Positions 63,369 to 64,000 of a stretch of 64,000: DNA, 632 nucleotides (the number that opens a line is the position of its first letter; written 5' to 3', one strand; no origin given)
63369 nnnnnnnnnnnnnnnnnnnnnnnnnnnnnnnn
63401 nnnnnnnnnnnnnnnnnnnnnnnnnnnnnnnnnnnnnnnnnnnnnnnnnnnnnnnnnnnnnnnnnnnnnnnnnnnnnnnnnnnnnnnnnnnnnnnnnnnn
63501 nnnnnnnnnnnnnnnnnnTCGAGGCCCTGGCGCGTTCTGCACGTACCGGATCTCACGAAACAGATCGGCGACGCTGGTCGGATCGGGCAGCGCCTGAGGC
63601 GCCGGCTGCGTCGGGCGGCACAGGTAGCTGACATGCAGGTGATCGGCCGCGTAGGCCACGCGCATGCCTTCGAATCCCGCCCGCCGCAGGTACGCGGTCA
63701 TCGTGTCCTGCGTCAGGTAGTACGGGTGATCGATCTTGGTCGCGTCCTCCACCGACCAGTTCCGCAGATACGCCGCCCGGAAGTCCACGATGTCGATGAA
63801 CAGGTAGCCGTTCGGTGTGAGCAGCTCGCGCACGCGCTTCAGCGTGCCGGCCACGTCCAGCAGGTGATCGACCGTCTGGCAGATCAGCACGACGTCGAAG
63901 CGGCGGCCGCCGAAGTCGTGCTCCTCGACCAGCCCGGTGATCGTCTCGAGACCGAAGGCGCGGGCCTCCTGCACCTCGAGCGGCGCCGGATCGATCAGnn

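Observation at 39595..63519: Five-member paralogous family (P) of ~550-580-aa polytopic membrane proteins ending in TG(W/L)PCF, possibly an undescribed GT-C-like glycosyltransferase family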

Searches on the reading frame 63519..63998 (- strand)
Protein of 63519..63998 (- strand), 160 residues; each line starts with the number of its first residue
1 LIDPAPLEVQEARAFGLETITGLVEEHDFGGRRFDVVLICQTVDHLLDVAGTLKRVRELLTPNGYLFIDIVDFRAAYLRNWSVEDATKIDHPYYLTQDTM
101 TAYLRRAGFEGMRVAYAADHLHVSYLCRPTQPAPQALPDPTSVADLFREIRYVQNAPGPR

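Call 32: search_protein_families(library=pfam, proteins=[window:63519-63998:-], max_evalue=0.01)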
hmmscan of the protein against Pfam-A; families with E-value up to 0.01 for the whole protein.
window:63519-63998:- (160 aa): 5 families
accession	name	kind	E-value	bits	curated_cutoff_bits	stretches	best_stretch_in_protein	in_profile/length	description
PF13489.12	Methyltransf_23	-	4.8e-11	43.1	27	1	26-110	74-160/164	Methyltransferase domain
PF08242.18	Methyltransf_12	-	1.1e-06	29.8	30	1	24-66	58-98/98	Methyltransferase domain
PF08241.18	Methyltransf_11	-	1.4e-06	29.3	21.2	1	9-68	31-95/95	Methyltransferase domain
PF13847.12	Methyltransf_31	-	9.1e-05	22.6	27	1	20-85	63-126/145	Methyltransferase domain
PF13649.12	Methyltransf_25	-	0.0021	19.2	27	1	9-64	34-97/97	Methyltransferase domain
